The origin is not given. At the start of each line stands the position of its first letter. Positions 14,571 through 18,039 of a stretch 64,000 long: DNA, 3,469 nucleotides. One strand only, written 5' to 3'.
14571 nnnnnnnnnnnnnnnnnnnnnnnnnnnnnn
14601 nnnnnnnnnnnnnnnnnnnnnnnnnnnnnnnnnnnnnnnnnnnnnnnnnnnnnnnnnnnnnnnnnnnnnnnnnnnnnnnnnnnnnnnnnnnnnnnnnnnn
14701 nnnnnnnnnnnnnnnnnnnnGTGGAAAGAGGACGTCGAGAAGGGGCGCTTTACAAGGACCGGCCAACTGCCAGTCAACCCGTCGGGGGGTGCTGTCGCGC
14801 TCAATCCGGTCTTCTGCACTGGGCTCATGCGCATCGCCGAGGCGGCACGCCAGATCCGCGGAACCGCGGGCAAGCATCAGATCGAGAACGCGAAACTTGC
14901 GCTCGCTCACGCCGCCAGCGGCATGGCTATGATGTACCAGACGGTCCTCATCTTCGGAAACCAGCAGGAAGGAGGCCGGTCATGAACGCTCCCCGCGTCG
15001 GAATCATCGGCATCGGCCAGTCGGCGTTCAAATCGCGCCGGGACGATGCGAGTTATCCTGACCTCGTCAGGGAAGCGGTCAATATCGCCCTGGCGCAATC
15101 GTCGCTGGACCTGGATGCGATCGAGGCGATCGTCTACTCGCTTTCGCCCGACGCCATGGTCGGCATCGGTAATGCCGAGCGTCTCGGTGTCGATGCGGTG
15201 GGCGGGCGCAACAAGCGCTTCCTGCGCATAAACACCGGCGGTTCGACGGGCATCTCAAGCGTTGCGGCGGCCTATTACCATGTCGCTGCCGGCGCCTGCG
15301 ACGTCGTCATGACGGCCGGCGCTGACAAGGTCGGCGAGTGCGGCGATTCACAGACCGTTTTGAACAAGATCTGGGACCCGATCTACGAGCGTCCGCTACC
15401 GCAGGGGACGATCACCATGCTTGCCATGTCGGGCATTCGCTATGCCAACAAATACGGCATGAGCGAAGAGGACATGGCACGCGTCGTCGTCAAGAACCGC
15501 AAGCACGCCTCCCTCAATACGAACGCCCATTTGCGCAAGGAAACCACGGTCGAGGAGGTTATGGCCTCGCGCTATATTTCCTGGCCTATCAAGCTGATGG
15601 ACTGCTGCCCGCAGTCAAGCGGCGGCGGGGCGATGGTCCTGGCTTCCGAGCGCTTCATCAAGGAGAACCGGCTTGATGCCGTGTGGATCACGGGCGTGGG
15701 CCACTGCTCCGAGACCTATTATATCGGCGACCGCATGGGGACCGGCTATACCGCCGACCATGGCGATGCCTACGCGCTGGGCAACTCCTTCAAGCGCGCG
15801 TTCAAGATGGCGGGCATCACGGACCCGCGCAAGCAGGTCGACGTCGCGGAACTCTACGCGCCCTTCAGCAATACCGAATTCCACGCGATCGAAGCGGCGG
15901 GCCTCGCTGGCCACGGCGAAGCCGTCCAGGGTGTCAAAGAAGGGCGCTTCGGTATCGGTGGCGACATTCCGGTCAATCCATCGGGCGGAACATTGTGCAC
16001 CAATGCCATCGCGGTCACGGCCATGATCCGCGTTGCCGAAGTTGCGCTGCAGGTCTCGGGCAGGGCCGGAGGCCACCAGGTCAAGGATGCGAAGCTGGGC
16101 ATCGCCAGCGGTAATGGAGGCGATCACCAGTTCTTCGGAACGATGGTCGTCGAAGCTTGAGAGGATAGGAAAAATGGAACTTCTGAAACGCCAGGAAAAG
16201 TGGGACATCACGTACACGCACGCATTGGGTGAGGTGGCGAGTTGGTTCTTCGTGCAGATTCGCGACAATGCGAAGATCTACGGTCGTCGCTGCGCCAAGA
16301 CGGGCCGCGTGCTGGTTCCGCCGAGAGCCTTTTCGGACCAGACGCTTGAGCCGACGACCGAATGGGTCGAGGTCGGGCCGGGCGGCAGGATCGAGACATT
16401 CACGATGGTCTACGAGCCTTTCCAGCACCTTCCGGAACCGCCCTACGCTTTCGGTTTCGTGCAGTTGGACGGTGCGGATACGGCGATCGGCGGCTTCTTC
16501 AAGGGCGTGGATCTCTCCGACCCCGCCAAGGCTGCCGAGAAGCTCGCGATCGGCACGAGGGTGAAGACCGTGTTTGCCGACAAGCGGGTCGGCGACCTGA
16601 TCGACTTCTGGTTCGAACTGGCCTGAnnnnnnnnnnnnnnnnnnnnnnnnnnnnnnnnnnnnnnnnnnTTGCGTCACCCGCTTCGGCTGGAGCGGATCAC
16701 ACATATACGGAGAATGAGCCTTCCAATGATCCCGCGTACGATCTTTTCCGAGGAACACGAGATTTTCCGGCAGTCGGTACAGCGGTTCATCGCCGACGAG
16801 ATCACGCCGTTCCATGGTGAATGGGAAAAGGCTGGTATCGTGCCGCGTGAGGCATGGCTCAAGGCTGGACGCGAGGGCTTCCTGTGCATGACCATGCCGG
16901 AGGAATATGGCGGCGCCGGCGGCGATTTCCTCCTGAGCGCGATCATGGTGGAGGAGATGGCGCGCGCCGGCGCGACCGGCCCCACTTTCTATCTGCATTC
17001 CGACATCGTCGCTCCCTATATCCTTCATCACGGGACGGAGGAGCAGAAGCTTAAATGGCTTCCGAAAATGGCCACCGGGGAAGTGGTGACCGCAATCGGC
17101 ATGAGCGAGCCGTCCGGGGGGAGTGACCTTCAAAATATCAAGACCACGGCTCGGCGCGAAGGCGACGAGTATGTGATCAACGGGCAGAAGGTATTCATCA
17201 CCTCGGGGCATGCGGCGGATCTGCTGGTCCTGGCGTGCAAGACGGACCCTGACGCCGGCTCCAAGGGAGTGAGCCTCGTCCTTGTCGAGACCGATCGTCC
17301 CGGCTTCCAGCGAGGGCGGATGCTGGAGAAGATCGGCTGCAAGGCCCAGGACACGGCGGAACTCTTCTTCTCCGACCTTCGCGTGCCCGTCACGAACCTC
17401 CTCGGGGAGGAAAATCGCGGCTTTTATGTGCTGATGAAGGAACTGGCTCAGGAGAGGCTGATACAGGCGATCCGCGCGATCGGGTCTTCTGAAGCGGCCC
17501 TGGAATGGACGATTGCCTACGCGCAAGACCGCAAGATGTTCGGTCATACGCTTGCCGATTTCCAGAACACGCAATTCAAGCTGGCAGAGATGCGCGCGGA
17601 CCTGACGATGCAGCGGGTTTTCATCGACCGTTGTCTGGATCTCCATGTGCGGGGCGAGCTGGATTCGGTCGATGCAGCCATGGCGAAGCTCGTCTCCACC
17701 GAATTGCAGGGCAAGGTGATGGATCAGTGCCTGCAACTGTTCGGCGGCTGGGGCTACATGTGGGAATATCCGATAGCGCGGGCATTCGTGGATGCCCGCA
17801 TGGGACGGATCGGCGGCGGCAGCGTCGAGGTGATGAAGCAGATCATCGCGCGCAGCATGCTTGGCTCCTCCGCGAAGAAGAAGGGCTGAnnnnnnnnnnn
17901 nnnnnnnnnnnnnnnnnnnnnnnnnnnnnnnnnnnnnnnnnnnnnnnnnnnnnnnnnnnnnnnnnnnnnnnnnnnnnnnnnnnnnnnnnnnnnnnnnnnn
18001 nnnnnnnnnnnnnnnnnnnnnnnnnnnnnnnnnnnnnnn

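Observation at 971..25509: Island-wide 12-bp palindromic operator in 20-bp-phased pairs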

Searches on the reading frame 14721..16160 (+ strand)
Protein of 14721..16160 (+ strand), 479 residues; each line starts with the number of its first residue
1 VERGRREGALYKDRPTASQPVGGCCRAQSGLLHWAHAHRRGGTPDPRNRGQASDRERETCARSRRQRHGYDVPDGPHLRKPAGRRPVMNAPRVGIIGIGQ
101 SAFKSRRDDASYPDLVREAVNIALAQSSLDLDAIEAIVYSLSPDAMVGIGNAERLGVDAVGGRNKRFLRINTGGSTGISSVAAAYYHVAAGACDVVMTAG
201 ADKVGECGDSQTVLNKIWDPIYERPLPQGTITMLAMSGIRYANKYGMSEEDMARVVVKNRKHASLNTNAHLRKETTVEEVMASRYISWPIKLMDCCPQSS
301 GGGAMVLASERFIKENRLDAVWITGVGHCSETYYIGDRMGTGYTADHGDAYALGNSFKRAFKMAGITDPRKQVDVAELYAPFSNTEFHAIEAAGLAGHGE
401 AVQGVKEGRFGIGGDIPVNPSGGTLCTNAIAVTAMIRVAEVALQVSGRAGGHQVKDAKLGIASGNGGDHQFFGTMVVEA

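Call 7: search_protein_families(library=pfam, proteins=[window:14721-16160:+])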
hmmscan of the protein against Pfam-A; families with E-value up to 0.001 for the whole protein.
window:14721-16160:+ (479 aa): 2 families
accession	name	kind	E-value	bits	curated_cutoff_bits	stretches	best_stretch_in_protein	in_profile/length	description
PF22691.2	Thiolase_C_1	-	4.2e-26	91.9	28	1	352-477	19-142/144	Thiolase C-terminal domain-like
PF00108.29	Thiolase_N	-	2.1e-10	40.9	26.4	1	102-274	10-196/260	Thiolase, N-terminal domain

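Call 39: search_protein_families(library=ncbifam, proteins=[window:14982-16160:+], max_evalue=1e-10)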
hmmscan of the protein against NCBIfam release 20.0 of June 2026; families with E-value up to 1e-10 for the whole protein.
window:14982-16160:+ (392 aa): 17 families
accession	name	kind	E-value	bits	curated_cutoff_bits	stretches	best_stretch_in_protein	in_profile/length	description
NF006180.0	PRK08313.1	subfamily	6.2e-84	282.1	514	1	4-391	4-383/389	thiolase domain-containing protein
NF004721.0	PRK06065.1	equivalog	3.1e-80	269.9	455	1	5-390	11-390/393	thiolase domain-containing protein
NF004720.0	PRK06064.1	subfamily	5.6e-63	213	420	1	5-380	3-375/389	thiolase domain-containing protein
NF004810.0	PRK06157.1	equivalog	8.2e-59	199.7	403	1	5-380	8-383/400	acetyl-CoA acetyltransferase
NF009228.0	PRK12578.1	subfamily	2.5e-57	194.3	485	1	5-376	4-371/387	thiolase domain-containing protein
NF004722.0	PRK06066.1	equivalog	8e-53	179.8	516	1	3-375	3-367/385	thiolase domain-containing protein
NF004811.0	PRK06158.1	subfamily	1.8e-51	175.3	421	1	5-381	9-369/384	acetyl-CoA acetyltransferase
NF004715.0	PRK06059.1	equivalog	1e-46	159.7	424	1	7-379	7-387/399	lipid-transfer protein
NF006102.0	PRK08256.1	subfamily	7.4e-46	157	436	1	5-375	4-376/394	lipid-transfer protein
NF004982.0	PRK06365.1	equivalog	2.1e-45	155.6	695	2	6-251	18-265/430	thiolase domain-containing protein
NF053570.1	AcCoTHIOL_METTL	equivalog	2.2e-45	155.2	600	1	6-381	4-372/385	acetyl-CoA acetyltransferase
NF005892.0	PRK07855.1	subfamily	4e-42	144.5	469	1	5-371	7-370/390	lipid-transfer protein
NF006010.0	PRK08142.1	subfamily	4.4e-40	137.6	462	1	21-381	21-373/388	thiolase domain-containing protein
NF053628.1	BnzsclthlBbsBGT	equivalog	3.4e-33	115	750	1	6-369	7-358/389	benzoylsuccinyl-CoA thiolase subunit BbsB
NF005704.0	PRK07516.1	subfamily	5.5e-33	114.5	412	1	6-380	4-375/389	thiolase domain-containing protein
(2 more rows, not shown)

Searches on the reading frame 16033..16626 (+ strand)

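Call 7: search_protein_families(library=pfam, proteins=[window:16033-16626:+])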
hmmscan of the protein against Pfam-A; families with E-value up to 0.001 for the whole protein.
window:16033-16626:+ (197 aa): 2 families
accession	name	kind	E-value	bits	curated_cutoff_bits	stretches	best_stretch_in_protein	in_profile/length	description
PF01796.24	OB_ChsH2_C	-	5.6e-11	42.6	27.1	1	111-181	1-64/65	ChsH2, C-terminal OB-fold domain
PF12172.15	zf-ChsH2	-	0.00059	20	23.2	0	81-100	8-27/37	ChsH2, rubredoxin-like zinc ribbon domain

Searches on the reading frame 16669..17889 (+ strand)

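Call 7: search_protein_families(library=pfam, proteins=[window:16669-17889:+])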
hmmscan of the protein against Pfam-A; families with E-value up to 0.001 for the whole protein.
window:16669-17889:+ (406 aa): 5 families
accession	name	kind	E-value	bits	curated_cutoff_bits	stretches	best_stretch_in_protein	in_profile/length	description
PF00441.29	Acyl-CoA_dh_1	-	3.1e-41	141.5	22.4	1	249-398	1-150/150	Acyl-CoA dehydrogenase, C-terminal domain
PF02771.21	Acyl-CoA_dh_N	-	2e-38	131.7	22.9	1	27-138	1-113/113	Acyl-CoA dehydrogenase, N-terminal domain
PF02770.24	Acyl-CoA_dh_M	-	1.1e-25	90.1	33.3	1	142-236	1-96/97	Acyl-CoA dehydrogenase, middle domain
PF08028.16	Acyl-CoA_dh_2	-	8.6e-12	45.9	22.7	1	265-379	2-126/134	Acyl-CoA dehydrogenase, C-terminal domain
PF14749.11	Acyl-CoA_ox_N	-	0.00033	21.6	25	1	96-139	76-119/120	Acyl-coenzyme A oxidase N-terminal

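Call 39: search_protein_families(library=ncbifam, proteins=[window:16669-17889:+], max_evalue=1e-10)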
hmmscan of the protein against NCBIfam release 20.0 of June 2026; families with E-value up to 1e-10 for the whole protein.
window:16669-17889:+ (406 aa): 21 families
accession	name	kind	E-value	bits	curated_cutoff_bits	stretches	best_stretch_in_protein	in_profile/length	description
NF042972.1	AcrlCoAredClosAcrC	equivalog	2e-98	329.5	640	1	26-398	5-377/378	acryloyl-CoA reductase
NF045552.1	GlutCoADH_Des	equivalog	6.8e-76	255.9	470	1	26-400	5-382/387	glutaryl-CoA dehydrogenase Acd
NF058590.1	AcCoDHFadEBacil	equivalog_domain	1.2e-71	242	600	1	26-399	21-412/586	acyl-CoA dehydrogenase FadE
NF043006.1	CyhCrbnylCoADH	equivalog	3.3e-70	237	650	1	27-397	5-375/380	cyclohexane-1-carbonyl-CoA dehydrogenase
NF008997.0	PRK12341.1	equivalog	3.8e-66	223.7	537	1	27-398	6-377/382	acyl-CoA dehydrogenase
TIGR03207.1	cyc_hxne_CoA_dh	equivalog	1.8e-65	221.1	575.35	1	27-396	2-370/372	cyclohexanecarboxyl-CoA dehydrogenase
NF042439.1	SulpropCoADesulf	equivalog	6.1e-65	219.4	600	1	37-403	4-376/379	3-sulfinopropanoyl-CoA desulfinase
NF045652.1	ProlPCPDhRedW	equivalog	3e-64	217.2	650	1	29-397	3-373/376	L-prolyl-[peptidyl-carrier protein] dehydrogenase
NF053553.1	prodigi_MBC_PigA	equivalog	3.9e-60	204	500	1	27-397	6-379/381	prodigiosin MBC biosynthesis dehydrogenase PigA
NF002885.1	PRK03354.1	equivalog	7.8e-53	179.9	540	1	27-396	6-372/378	crotonobetainyl-CoA dehydrogenase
NF052270.1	Staph_DH_FadE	equivalog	1.9e-42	145.4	600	1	37-402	32-398/400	acyl-CoA dehydrogenase FadE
TIGR03204.1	pimC_large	equivalog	4.1e-39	134.6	623.85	1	26-399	4-394/395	pimeloyl-CoA dehydrogenase large subunit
NF037942.1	ac_ACP_DH_MbtN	equivalog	1.2e-38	132.8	700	1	31-397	3-365/376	mycobactin biosynthesis acyl-ACP dehydrogenase MbtN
NF007000.1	PRK09463.1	subfamily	3.9e-29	101.5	600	1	45-362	62-397/726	acyl-CoA dehydrogenase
TIGR03203.1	pimD_small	equivalog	3.1e-27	95.7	652.7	1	27-375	5-354/378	pimeloyl-CoA dehydrogenase small subunit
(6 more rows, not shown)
